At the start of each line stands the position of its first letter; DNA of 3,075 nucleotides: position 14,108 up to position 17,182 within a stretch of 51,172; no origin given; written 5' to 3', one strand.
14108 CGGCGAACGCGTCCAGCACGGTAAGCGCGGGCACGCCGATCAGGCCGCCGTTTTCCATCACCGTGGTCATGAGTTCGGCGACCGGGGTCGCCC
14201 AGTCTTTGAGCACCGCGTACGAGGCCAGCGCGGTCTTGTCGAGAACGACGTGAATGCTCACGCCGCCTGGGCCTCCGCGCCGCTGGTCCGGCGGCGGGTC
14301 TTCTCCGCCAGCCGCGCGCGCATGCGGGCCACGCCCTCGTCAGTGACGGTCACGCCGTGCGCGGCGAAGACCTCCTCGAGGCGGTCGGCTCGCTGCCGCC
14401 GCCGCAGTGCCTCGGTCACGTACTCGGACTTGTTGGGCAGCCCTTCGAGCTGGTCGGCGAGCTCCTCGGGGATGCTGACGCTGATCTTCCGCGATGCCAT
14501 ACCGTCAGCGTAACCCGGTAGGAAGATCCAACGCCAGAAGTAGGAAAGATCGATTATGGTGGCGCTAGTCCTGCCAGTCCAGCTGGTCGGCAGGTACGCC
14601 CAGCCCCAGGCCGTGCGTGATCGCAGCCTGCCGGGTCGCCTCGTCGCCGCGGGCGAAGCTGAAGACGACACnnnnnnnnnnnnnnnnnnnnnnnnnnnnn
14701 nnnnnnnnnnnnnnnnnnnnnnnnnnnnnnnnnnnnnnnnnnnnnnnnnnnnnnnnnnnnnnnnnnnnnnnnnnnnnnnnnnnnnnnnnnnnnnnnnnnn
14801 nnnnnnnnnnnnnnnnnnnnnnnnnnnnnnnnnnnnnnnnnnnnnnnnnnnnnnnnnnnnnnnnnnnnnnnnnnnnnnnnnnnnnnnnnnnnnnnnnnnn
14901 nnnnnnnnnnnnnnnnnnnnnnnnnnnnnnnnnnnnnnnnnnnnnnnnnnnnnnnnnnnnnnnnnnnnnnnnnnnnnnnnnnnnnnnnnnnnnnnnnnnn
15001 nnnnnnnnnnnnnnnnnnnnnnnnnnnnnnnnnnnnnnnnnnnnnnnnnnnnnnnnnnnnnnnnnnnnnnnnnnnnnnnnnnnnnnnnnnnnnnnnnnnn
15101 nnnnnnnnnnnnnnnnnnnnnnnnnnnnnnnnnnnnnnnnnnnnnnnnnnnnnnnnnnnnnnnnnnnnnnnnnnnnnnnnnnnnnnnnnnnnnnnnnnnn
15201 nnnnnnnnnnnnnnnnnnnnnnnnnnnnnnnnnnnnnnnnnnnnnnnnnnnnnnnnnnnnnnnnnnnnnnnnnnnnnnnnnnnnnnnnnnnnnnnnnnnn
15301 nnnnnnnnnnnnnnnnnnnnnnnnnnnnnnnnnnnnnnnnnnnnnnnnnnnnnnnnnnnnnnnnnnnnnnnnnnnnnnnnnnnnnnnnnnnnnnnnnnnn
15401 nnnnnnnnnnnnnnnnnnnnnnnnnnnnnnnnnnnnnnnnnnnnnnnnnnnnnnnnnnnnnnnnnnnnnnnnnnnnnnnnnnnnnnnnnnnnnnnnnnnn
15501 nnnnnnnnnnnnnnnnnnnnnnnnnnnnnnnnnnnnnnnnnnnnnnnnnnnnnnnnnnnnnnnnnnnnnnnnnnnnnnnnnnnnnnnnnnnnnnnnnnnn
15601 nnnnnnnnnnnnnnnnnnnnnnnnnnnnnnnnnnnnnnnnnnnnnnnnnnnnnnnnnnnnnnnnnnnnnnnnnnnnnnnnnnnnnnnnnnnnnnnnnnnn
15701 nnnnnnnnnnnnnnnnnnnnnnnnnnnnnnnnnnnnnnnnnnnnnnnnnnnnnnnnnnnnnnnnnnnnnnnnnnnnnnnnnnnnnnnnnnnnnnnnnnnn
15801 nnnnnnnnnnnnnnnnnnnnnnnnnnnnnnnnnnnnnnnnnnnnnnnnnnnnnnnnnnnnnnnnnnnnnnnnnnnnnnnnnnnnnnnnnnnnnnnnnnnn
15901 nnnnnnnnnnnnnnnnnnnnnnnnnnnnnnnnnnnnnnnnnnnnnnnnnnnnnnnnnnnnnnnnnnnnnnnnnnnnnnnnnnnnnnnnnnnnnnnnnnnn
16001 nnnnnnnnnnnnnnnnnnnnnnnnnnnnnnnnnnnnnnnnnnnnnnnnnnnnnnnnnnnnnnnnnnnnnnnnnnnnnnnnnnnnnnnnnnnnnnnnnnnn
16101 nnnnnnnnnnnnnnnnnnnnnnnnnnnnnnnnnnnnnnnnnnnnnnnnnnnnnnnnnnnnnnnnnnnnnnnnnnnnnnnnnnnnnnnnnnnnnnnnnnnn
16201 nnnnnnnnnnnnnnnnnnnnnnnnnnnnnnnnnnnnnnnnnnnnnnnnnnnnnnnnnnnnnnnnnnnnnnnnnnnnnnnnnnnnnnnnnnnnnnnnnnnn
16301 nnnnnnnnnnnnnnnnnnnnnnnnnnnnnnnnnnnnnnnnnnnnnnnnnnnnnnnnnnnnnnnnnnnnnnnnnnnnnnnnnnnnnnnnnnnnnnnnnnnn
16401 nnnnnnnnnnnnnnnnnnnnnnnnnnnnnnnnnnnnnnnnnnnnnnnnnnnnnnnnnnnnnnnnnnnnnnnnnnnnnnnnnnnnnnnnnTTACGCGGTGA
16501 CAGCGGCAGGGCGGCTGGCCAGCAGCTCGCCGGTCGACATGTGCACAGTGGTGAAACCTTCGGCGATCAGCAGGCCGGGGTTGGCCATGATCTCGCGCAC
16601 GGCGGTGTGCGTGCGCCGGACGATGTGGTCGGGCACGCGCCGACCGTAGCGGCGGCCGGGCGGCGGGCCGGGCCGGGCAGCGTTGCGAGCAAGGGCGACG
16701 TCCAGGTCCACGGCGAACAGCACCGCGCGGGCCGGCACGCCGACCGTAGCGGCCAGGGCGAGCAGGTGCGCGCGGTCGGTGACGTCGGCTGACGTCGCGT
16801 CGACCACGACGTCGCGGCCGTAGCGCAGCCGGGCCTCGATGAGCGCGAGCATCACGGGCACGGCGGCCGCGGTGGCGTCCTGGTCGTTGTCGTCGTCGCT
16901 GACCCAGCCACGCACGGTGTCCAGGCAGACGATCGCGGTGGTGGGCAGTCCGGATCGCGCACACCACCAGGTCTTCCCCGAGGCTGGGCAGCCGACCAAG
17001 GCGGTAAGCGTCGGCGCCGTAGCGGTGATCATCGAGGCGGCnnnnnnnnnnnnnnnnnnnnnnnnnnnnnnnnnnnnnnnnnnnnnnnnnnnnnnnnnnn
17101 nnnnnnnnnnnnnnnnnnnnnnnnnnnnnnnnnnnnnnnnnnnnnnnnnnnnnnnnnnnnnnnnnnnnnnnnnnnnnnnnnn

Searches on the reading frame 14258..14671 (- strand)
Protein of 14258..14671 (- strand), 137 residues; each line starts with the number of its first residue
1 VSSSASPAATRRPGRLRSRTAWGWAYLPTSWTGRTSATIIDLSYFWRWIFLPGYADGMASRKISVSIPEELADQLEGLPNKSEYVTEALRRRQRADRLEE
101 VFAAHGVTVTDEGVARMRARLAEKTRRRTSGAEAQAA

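Call 8: search_protein_families(library=pfam, proteins=[window:14258-14671:-], max_evalue=0.01)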
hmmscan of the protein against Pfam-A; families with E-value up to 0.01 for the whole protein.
window:14258-14671:- (137 aa): 0 families

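Call 57: search_protein_families(library=phrogs, proteins=[window:14258-14671:-], max_evalue=0.01)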
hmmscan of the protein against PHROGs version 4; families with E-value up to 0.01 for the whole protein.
window:14258-14671:- (137 aa): 1 family
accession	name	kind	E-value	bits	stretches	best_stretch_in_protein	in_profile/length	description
phrog_38461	-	unknown function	0.009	17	0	60-92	8-48/55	-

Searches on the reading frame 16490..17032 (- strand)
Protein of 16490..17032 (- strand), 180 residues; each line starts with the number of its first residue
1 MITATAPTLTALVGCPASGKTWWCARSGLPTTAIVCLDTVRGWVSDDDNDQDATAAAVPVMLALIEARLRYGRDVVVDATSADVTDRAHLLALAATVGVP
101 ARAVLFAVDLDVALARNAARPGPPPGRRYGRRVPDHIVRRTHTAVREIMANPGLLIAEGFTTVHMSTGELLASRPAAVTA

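Call 3: search_protein_families(library=pfam, proteins=[window:16490-17032:-], max_evalue=0.1)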
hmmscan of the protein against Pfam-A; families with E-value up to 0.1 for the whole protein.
window:16490-17032:- (180 aa): 2 families
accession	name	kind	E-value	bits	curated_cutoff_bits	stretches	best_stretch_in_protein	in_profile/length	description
PF13671.12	AAA_33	-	3.9e-19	69.8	27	1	9-124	1-122/143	AAA domain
PF06414.18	Zeta_toxin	-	0.0047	16.8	22.3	0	60-150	83-171/199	Zeta toxin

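Call 15: search_protein_families(library=ncbifam, proteins=[window:16490-17032:-], max_evalue=0.1)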
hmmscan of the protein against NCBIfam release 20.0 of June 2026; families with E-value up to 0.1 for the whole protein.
window:16490-17032:- (180 aa): 3 families
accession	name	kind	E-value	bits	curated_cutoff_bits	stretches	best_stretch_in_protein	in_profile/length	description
TIGR04075.1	bacter_Pnkp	equivalog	1.9e-25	89.2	750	1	5-167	6-156/851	polynucleotide kinase-phosphatase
TIGR01663.1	PNK-3'Pase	equivalog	3.5e-06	25.7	502.8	1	7-118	364-461/520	bifunctional polynucleotide phosphatase/kinase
TIGR03574.1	selen_PSTK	equivalog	0.0065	15.9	290.5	1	32-122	30-118/249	L-seryl-tRNA(Sec) kinase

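Call 16: search_solved_structures(query=window:16490-17032:-, max_evalue=0.01, show_alignments=2)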
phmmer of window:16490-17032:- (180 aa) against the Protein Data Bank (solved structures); distinct sequences matched with E-value up to 0.01: 9.
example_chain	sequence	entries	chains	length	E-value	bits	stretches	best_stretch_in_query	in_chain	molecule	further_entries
4gp6_A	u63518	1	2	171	9.2e-14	54.9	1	6-143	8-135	Metallophosphoesterase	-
4jst_A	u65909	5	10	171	2.4e-13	53.6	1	6-144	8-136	Metallophosphoesterase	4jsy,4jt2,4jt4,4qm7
4gp7_A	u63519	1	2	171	2.4e-13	53.6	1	6-144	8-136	Metallophosphoesterase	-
4mde_A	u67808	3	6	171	4.3e-13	52.8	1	6-144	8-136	Metallophosphoesterase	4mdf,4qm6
1yj5_A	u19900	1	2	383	0.00027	24.1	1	64-123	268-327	5' polynucleotide kinase-3' phosphatase catalytic domain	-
3u7g_A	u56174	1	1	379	0.00028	24.1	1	64-123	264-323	Bifunctional polynucleotide phosphatase/kinase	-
3u7e_B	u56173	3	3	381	0.00029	24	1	64-123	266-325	Bifunctional polynucleotide phosphatase/kinase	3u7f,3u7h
3zvl_A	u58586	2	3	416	0.00032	23.9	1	64-124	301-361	BIFUNCTIONAL POLYNUCLEOTIDE PHOSPHATASE/KINASE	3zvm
3zvn_A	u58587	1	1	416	0.00035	23.8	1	64-124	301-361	BIFUNCTIONAL POLYNUCLEOTIDE PHOSPHATASE/KINASE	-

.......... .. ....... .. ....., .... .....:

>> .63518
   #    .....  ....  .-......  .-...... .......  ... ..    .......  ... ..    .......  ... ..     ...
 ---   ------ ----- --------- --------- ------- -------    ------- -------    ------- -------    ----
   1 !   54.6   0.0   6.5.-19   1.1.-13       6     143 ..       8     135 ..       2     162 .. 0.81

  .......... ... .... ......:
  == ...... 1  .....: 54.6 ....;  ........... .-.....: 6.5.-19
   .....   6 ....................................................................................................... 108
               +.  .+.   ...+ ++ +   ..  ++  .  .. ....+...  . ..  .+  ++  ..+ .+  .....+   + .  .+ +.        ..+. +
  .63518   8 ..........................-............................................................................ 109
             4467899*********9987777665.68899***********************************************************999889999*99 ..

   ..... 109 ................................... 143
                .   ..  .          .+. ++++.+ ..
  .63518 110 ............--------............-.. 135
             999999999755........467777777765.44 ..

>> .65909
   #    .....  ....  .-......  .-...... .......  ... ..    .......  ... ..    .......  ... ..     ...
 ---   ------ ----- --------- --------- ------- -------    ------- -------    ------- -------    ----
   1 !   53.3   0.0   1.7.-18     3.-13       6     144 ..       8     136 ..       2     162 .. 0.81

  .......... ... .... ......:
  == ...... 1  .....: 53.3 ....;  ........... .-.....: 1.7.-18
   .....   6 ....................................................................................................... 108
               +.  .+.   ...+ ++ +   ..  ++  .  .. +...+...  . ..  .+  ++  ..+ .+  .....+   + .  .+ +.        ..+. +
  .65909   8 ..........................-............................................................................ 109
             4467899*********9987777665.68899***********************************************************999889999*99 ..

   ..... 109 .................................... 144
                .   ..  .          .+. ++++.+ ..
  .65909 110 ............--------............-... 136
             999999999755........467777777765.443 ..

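Call 20: find_homologous_proteins(query=window:16490-17032:-)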
Query window:16490-17032:- (180 aa): 81 proteins with E <= 0.001 among 3933 candidates.
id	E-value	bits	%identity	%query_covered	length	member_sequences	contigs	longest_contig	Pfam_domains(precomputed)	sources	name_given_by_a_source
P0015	5.3e-110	383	100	100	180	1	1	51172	PF13671.13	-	-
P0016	5.4e-74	266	72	96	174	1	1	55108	PF13671.13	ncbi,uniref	ncbi:ATP-binding protein [Hamadaea sp. NPDC051192]|uniref:ATP-binding protein n=1 Tax=Hamadaea sp. N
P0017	1.9e-31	127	47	88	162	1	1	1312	PF06414.19,PF13671.13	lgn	-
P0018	3.5e-31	126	47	91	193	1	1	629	PF13671.13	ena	-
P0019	1.2e-30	125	48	87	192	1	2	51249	PF06414.19,PF13671.13,PF08433.17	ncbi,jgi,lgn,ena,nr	ncbi:MAG: AAA family ATPase [Streptosporangiales bacterium]|nr:AAA family ATPase [Streptosporangiale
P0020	3.7e-30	123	49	94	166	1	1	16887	PF13671.13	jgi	jgi:predicted kinase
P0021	9.8e-30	122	48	92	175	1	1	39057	PF13671.13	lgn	-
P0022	9.0e-28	115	50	77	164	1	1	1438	PF13671.13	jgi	jgi:predicted kinase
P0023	1.3e-27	115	46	90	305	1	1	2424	PF13671.13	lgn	-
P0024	6.8e-27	112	52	76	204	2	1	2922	PF13671.13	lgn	-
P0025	3.8e-25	107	44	93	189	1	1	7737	PF13671.13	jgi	jgi:predicted kinase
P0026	4.1e-25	107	46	88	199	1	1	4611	PF06414.19,PF13671.13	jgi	jgi:predicted kinase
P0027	6.2e-24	103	41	96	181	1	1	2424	PF06414.19,PF13671.13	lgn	-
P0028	9.9e-23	99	44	93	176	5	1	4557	PF13671.13,PF13191.13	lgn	-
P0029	1.5e-22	98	46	86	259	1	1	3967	PF13671.13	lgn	-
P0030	2.1e-22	98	57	56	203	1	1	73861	PF13671.13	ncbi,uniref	ncbi:AAA family ATPase [Micromonospora sp. NPDC047074]|uniref:AAA family ATPase n=1 Tax=Micromonospo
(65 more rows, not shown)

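Call 21: find_encoding_contigs(protein=P0016, flank=8000, max_places=2)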
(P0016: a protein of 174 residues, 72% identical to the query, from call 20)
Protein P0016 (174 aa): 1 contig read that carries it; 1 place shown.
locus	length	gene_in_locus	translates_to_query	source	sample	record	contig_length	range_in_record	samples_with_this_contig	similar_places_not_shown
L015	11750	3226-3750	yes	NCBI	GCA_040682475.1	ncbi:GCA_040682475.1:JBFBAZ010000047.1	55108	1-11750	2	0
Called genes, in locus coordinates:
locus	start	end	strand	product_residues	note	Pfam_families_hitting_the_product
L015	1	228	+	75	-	?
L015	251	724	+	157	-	PF21848:DUF6907 (weak)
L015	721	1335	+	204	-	-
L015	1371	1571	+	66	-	-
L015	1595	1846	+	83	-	-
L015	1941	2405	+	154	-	-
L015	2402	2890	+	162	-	-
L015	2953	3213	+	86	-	-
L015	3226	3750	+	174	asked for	PF13671:AAA_33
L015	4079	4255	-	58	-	-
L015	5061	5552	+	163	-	-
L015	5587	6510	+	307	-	-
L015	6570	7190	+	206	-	-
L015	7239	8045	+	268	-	-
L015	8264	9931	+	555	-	PF02195:ParB_N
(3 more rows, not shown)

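Call 22: find_encoding_contigs(protein=P0019, flank=5000, max_places=2)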
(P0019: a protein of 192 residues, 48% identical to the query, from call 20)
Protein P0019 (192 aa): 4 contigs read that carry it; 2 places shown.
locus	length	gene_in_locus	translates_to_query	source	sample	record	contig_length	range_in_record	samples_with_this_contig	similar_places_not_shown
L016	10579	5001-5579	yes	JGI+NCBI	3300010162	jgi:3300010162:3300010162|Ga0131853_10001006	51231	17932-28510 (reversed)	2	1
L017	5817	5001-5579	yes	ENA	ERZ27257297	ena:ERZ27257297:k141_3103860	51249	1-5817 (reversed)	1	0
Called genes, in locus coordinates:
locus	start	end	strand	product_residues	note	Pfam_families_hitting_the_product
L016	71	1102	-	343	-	PF20529:DUF6744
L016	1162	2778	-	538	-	PF13519:VWA_2 (weak)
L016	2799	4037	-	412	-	PF20030:bpMoxR, PF07728:AAA_5, PF17868:AAA_lid_8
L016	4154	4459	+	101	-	-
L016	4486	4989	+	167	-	-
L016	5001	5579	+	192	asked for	PF06414:Zeta_toxin (weak), PF08433:KTI12 (weak), PF13671:AAA_33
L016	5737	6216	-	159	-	-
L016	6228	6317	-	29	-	-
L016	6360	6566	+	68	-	-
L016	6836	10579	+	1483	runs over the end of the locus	PF08751:TrwC, PF13245:AAA_19, PF13604:AAA_30, PF01443:Viral_helicase1 (faint)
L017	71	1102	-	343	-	PF20529:DUF6744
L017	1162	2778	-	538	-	PF13519:VWA_2 (weak)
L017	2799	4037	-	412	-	PF20030:bpMoxR, PF07728:AAA_5, PF17868:AAA_lid_8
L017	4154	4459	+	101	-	-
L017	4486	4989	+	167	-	-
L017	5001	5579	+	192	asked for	PF06414:Zeta_toxin (weak), PF08433:KTI12 (weak), PF13671:AAA_33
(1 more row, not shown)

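Call 23: find_encoding_contigs(protein=P0021, flank=5000, max_places=2)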
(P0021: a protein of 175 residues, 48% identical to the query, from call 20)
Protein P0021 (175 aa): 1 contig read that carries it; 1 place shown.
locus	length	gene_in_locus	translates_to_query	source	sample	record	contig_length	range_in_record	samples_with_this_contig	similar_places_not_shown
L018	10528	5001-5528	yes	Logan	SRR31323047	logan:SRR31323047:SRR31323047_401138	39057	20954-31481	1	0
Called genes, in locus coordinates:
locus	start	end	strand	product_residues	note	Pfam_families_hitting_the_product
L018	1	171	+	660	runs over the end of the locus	-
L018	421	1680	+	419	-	PF14239:RRXRR, PF01844:HNH, PF13395:HNH_4 (weak), PF14279:HNH_5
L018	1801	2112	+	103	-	-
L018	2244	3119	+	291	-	PF00293:NUDIX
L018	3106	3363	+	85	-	-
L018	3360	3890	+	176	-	PF18967:PycTM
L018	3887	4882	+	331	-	PF22740:PapZ_C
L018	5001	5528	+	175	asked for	PF13671:AAA_33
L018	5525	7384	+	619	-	PF02195:ParB_N, PF17762:HTH_ParB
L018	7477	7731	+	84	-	-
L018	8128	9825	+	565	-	-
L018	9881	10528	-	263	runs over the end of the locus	-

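Call 56: search_protein_families(library=padloc, proteins=[window:16490-17032:-], max_evalue=0.01)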
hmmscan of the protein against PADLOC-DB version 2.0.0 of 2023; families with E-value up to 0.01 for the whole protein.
window:16490-17032:- (180 aa): 0 families

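Call 57: search_protein_families(library=phrogs, proteins=[window:16490-17032:-], max_evalue=0.01)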
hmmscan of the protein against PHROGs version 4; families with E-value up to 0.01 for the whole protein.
window:16490-17032:- (180 aa): 4 families
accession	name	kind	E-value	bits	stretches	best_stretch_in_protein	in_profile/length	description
phrog_505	-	other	7.9e-11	42.9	1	8-149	3-144/295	polynucleotide kinase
phrog_6931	-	unknown function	7e-08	33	1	3-143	181-323/343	-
phrog_2071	-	other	4.2e-07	31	1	2-143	11-139/282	ATPase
phrog_8238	-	DNA, RNA and nucleotide metabolism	0.00015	21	1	9-141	4-136/737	RNA ligase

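Call 77: find_encoding_contigs(protein=P0020, flank=4000, max_places=2)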
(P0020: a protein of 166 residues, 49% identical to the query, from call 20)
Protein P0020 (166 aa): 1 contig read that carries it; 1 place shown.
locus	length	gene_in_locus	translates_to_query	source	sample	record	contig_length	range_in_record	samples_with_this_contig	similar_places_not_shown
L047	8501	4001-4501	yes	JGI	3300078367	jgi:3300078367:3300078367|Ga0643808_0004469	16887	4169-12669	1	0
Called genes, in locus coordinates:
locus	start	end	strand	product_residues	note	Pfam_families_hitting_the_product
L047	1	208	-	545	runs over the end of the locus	PF08448:PAS_4 (weak), PF13185:GAF_2, PF01590:GAF (weak), PF07228:SpoIIE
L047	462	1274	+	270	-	PF04672:Methyltransf_19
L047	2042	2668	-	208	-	PF13581:HATPase_c_2, PF02518:HATPase_c (weak)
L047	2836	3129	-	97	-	-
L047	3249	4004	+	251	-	-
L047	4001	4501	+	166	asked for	PF13671:AAA_33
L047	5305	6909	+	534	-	PF13667:ThiC-associated, PF01964:ThiC_Rad_SAM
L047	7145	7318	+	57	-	-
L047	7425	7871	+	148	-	-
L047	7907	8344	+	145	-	-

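Call 78: find_encoding_contigs(protein=P0030, flank=4000, max_places=2)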
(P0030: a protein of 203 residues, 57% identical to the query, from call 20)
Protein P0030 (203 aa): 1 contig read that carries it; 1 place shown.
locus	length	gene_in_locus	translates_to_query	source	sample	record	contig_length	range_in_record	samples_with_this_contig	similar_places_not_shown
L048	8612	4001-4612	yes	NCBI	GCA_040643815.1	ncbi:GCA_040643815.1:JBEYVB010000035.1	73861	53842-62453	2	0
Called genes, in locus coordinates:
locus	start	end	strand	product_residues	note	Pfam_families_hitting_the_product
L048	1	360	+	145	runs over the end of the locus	-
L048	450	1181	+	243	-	PF18967:PycTM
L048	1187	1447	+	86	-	-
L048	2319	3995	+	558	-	-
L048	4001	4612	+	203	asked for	PF13671:AAA_33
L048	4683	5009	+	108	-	-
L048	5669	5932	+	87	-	-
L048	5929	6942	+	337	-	-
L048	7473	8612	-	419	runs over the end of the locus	-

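Call 96: predict_structure(alignment_id=A8)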
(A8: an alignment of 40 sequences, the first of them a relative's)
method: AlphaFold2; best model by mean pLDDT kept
length: 180 residues; sequences in the alignment: 40
mean_pLDDT: 91.0   pTM: 0.85
mean pLDDT of the five models: 91.0, 89.8, 88.9, 88.7, 87.2
residues with pLDDT >= 90: 147; 70-90: 17; 50-70: 7; < 50: 9
segments of 3 or more residues with pLDDT < 50: 174-180
pLDDT, mean of each block of 10 residues (from residue 1): 81 96 93 97 95 97 98 96 95 98 95 95 86 95 96 97 83 44
secondary structure, 60 per line:
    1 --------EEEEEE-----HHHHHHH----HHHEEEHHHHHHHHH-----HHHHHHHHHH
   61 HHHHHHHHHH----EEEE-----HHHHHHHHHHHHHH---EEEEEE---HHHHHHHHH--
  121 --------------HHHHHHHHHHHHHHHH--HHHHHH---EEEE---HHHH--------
elements in order: E9-14 H20-26 E34-36 H37-45 H51-70 E75-78 H84-97 E101-106 H110-118 H135-150 H153-158 E162-165 H169-172

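Call 100: fold_search(model_id=the predicted structure, library=pdb)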
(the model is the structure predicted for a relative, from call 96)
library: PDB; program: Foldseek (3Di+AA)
matches with E <= 10: 1323; with E <= 0.001: 153
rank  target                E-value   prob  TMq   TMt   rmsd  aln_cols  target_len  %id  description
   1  4gp6_B                2.1e-14  1.00  0.79  0.84   2.1       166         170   30  Polynucleotide kinase (released 2012-11-14)
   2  4gp6_A                4.2e-14  1.00  0.76  0.80   2.5       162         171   30  Polynucleotide kinase (released 2012-11-14)
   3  4mde_A                5.1e-14  1.00  0.76  0.80   2.4       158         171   30  Structure of bacterial polynucleotide kinase product complex bound to GDP and DNA (released 2013-11-06)
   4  4gp7_A                1.6e-13  1.00  0.77  0.81   1.9       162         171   30  Polynucleotide kinase (released 2012-11-14)
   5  4jst_A                2.5e-13  1.00  0.77  0.81   1.6       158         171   30  Structure of Clostridium thermocellum polynucleotide kinase bound to UTP (released 2013-08-28)
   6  4jt2_B                2.7e-13  1.00  0.75  0.79   2.7       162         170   30  Structure of Clostridium thermocellum polynucleotide kinase bound to CTP (released 2013-08-28)
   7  3zvn_A                9.9e-09  1.00  0.57  0.29   5.8       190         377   22  The structural basis for substrate recognition by mammalian polynucleotide kinase 3' phosphatase (released 2011-11-16)
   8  3u7f_B                1.6e-08  1.00  0.55  0.28   6.8       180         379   24  Crystal structure of mPNKP catalytic fragment (D170A) bound to single-stranded DNA (TCCTCp) (released 2011-12-14)
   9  1yj5_A                2.4e-08  1.00  0.63  0.32   5.4       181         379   25  Molecular architecture of mammalian polynucleotide kinase, a DNA repair enzyme (released 2005-03-15)
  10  3u7e                  2.5e-08  1.00  0.57  0.29   6.1       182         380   25  Crystal structure of mPNKP catalytic fragment (D170A) (released 2011-12-14)
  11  3u7g_A                4.9e-08  1.00  0.58  0.29   6.3       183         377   23  Crystal structure of mPNKP catalytic fragment (D170A) bound to single-stranded DNA (TCCTAp) (released 2011-12-14)
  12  3zvl                  7.6e-08  1.00  0.57  0.29   6.2       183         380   25  The structural basis for substrate recognition by mammalian polynucleotide kinase 3' phosphatase (released 2011-11-16)
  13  1yj5_B                8.6e-08  1.00  0.63  0.32   5.3       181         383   24  Molecular architecture of mammalian polynucleotide kinase, a DNA repair enzyme (released 2005-03-15)
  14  9drz_C                1.9e-07  1.00  0.53  0.58   6.9       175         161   18  Structure of Lichtheimia corymbifera Kinase in complex with GDP and MG (released 2024-10-16)
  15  9drz_A                3.1e-07  1.00  0.53  0.58   6.9       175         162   17  Structure of Lichtheimia corymbifera Kinase in complex with GDP and MG (released 2024-10-16)
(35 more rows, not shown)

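Call 105: find_encoding_contigs(protein=P0017, flank=3000, max_places=2)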
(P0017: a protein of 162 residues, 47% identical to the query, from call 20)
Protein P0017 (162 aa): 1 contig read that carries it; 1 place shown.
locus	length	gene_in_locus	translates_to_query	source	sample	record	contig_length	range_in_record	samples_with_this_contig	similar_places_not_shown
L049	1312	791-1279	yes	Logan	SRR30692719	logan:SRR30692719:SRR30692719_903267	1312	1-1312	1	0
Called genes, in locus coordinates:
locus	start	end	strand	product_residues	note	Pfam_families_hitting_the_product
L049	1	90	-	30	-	?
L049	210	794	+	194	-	-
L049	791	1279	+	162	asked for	PF06414:Zeta_toxin (faint), PF13671:AAA_33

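Call 106: find_encoding_contigs(protein=P0024, flank=3000, max_places=2)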
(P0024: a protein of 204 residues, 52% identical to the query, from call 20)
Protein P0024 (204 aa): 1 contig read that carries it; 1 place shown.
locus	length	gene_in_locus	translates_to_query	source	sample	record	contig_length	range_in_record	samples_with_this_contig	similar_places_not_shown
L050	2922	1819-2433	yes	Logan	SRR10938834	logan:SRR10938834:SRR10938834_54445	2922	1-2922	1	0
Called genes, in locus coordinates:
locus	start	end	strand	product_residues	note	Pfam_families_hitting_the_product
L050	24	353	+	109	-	-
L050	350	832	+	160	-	-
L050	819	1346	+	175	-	-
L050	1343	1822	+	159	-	-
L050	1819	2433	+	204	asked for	PF13671:AAA_33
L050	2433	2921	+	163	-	?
